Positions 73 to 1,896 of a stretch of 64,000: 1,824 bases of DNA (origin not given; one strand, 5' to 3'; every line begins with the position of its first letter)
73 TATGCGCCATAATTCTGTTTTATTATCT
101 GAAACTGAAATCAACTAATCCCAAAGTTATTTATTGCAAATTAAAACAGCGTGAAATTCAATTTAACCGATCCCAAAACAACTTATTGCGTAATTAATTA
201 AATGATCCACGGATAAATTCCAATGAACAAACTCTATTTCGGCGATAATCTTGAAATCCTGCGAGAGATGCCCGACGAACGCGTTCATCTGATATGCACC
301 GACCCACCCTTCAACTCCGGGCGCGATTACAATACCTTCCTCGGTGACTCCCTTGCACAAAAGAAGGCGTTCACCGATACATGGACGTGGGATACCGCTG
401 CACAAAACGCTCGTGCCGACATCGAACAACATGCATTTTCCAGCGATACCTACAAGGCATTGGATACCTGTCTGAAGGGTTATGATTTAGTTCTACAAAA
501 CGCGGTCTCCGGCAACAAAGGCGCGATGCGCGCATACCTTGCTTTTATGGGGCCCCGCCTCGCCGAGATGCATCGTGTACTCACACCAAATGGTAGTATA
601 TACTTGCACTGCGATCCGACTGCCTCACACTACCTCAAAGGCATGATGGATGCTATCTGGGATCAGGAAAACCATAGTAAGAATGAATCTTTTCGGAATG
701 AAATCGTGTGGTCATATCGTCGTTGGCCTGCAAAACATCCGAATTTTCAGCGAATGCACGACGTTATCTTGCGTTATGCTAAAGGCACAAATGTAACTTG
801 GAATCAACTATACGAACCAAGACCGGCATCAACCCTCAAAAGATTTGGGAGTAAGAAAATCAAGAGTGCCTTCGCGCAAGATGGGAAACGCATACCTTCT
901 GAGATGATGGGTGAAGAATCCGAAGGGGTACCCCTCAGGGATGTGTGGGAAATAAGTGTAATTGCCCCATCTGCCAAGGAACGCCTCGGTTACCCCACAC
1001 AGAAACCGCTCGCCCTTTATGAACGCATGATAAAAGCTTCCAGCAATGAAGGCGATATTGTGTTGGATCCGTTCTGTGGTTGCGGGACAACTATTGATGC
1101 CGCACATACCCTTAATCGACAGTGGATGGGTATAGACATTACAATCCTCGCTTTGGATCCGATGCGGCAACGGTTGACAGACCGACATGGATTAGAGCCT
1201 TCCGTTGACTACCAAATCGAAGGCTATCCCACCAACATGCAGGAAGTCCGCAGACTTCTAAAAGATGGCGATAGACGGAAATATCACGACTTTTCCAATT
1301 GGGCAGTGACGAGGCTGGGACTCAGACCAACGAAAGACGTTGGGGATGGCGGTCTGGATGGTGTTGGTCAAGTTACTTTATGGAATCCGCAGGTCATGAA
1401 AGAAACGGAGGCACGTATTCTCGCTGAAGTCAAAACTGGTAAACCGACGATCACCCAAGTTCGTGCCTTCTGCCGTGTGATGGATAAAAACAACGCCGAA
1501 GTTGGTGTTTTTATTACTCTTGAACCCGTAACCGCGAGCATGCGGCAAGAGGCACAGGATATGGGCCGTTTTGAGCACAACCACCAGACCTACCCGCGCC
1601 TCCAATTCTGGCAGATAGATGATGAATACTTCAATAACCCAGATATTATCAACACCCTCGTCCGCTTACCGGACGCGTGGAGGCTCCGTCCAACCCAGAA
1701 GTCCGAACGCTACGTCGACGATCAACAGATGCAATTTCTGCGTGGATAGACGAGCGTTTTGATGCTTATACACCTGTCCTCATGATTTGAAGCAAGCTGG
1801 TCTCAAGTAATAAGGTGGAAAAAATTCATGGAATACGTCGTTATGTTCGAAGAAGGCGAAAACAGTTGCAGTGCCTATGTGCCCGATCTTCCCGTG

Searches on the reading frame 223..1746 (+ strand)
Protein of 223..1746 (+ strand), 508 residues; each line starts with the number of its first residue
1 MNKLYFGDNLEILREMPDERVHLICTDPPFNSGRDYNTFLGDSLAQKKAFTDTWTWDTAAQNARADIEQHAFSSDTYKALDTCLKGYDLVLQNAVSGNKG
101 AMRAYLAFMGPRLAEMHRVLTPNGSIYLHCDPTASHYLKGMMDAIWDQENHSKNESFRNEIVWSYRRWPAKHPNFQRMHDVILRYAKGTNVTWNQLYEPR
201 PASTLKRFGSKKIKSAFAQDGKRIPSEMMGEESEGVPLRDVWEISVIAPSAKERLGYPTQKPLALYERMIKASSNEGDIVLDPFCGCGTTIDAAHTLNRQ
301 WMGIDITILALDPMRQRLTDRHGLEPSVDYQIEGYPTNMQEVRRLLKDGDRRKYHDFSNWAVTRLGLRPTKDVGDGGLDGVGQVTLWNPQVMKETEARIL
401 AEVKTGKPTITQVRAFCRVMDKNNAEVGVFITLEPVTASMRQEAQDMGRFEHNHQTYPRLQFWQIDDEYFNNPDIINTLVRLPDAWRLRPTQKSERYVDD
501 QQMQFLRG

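Call 63: search_protein_families(library=pfam, alignment_id=A5, max_evalue=1e-8)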
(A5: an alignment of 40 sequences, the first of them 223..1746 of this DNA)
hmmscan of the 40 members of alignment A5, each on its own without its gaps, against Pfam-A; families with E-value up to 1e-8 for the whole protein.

A. member 1, window:223-1746:+ (508 aa): 1 family
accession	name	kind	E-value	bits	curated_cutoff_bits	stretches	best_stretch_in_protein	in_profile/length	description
PF01555.25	N6_N4_Mtase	-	3.1e-47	161.8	26.7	1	21-307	1-212/221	DNA methylase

B. families by the number of members that match (of 40 scanned): 58 families (the first 25 are shown)
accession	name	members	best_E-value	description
PF05721.19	PhyH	4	1.2e-16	Phytanoyl-CoA dioxygenase (PhyH)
PF01261.30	AP_endonuc_2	2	1.1e-28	Xylose isomerase-like TIM barrel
PF04055.27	Radical_SAM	2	1.4e-26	Radical SAM superfamily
PF13385.13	Laminin_G_3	2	6.7e-22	Concanavalin A-like lectin/glucanases superfamily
PF00012.26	HSP70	1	4.3e-268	Hsp70 protein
PF12241.14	Enoyl_reductase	1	1.7e-101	Trans-2-enoyl-CoA reductase catalytic region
PF01653.23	DNA_ligase_aden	1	1.3e-91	NAD-dependent DNA ligase adenylation domain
PF00580.27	UvrD-helicase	1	6.9e-84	UvrD/REP helicase N-terminal domain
PF14238.11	DUF4340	1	1.1e-78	Domain of unknown function (DUF4340)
PF07755.17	DUF1611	1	1.6e-69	Domain of unknown function (DUF1611_C) P-loop domain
PF16347.10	SGSH_C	1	1.8e-56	N-sulphoglucosamine sulphohydrolase, C-terminal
PF00884.28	Sulfatase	1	3.8e-56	Sulfatase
PF13517.12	FG-GAP_3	1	6.4e-51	FG-GAP-like repeat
PF01555.25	N6_N4_Mtase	1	3.1e-47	DNA methylase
PF02608.20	Bmp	1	1.1e-46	ABC transporter substrate-binding protein PnrA-like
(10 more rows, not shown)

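Call 64: search_protein_families(library=padloc, alignment_id=A5, max_evalue=1e-8)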
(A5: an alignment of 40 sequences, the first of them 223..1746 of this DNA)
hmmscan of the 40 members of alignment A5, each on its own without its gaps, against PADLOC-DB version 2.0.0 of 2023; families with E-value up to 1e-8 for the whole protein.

A. member 1, window:223-1746:+ (508 aa): 42 families (the best 25 are shown)
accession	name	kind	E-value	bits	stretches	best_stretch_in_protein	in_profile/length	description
PDLC03339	MTase_II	-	4.1e-61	204.9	1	102-347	57-301/399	Type II methyltransferase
PDLC03300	MTase_II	-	6.2e-48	161.4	2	239-328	197-286/302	Type II methyltransferase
PDLC03299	MTase_II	-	6.1e-40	135.5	1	98-317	55-256/296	Type II methyltransferase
PDLC03371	MTase_II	-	1.3e-38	131.1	1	2-318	11-252/260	Type II methyltransferase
PDLC03354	MTase_II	-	3.2e-36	123.3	2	231-322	300-386/425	Type II methyltransferase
PDLC03633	MTase_III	-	3.6e-29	99.9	1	102-319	148-354/616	Type III methyltransferase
PDLC03636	MTase_III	-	4.7e-29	99.6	2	218-306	295-393/575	Type III methyltransferase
PDLC03353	MTase_II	-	1.6e-27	94.7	1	1-318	9-250/260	Type II methyltransferase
PDLC03635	MTase_III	-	4.7e-25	86.4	2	218-305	470-559/708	Type III methyltransferase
PDLC03265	MTase_II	-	1e-24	85.6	1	236-319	249-329/333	Type II methyltransferase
PDLC03238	MTase_II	-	1.3e-24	85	1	98-320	164-369/428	Type II methyltransferase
PDLC03320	MTase_II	-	8.6e-23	78.9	1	119-319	93-275/289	Type II methyltransferase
PDLC03644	MTase_III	-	1.4e-22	78.2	1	104-200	108-198/542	Type III methyltransferase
PDLC03387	MTase_II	-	7.1e-22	75.9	1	176-307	163-264/289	Type II methyltransferase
PDLC03350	MTase_II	-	1.9e-21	74.8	1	220-307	201-284/312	Type II methyltransferase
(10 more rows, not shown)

B. families by the number of members that match (of 40 scanned): 91 families (the first 25 are shown)
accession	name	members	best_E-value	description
PDLC05027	PDC-S48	2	1.3e-24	-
PDLC00114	GajB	1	4e-101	UrvD helicase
PDLC00132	GajB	1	4.7e-96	UrvD helicase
PDLC03802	RTasHel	1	9.2e-94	DRT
PDLC00117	GajB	1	2.6e-81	UrvD helicase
PDLC00127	GajB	1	4.5e-62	UrvD helicase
PDLC03339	MTase_II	1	4.1e-61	Type II methyltransferase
PDLC00103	GajB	1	1.2e-59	UrvD helicase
PDLC00130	GajB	1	6.5e-54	UrvD helicase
PDLC00107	GajB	1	3.8e-50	UrvD helicase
PDLC00121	GajB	1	9.5e-49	UrvD helicase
PDLC03300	MTase_II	1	6.2e-48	Type II methyltransferase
PDLC00104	GajB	1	4.9e-43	UrvD helicase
PDLC00123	GajB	1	2.8e-40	UrvD helicase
PDLC03299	MTase_II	1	6.1e-40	Type II methyltransferase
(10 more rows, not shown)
